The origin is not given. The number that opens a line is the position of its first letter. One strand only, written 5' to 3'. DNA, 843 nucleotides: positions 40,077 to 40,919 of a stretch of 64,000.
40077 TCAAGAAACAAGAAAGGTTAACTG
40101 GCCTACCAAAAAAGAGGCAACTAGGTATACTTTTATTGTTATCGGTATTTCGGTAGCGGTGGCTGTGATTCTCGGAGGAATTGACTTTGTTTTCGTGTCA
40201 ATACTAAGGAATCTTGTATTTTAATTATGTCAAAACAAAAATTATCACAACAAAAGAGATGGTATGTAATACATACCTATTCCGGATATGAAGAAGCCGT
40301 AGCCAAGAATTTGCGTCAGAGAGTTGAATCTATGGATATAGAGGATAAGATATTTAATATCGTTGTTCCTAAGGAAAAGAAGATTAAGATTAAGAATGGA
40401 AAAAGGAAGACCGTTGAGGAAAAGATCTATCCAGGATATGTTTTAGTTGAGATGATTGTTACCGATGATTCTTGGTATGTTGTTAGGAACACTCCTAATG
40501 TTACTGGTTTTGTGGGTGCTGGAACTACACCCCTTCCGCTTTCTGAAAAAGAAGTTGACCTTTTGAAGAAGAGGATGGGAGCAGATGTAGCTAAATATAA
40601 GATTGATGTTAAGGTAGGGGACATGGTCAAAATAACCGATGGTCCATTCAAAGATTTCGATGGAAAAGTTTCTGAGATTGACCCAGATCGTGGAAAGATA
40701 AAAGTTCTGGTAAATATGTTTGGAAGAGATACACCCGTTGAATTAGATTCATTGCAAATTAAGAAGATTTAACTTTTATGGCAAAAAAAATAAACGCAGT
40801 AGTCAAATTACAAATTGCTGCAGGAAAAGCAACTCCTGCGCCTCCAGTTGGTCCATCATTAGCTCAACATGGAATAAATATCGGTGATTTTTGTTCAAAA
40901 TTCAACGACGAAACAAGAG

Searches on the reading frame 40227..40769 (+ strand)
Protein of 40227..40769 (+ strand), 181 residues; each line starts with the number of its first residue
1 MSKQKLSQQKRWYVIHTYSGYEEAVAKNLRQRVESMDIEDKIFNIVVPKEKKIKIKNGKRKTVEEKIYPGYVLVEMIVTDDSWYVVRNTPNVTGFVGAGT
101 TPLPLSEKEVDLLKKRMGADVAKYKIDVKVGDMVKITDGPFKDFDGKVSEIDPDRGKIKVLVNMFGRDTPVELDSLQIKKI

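Call 37: search_protein_families(library=pfam, proteins=[window:40227-40769:+], max_evalue=0.00001)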
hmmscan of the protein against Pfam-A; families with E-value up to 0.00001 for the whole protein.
window:40227-40769:+ (181 aa): 2 families
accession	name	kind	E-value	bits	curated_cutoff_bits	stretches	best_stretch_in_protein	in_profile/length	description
PF02357.24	NusG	-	2.6e-30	105.2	22.2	1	10-113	1-92/93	Transcription termination factor nusG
PF00467.35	KOW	-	1.8e-08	34.3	22.3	1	130-159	1-30/32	KOW motif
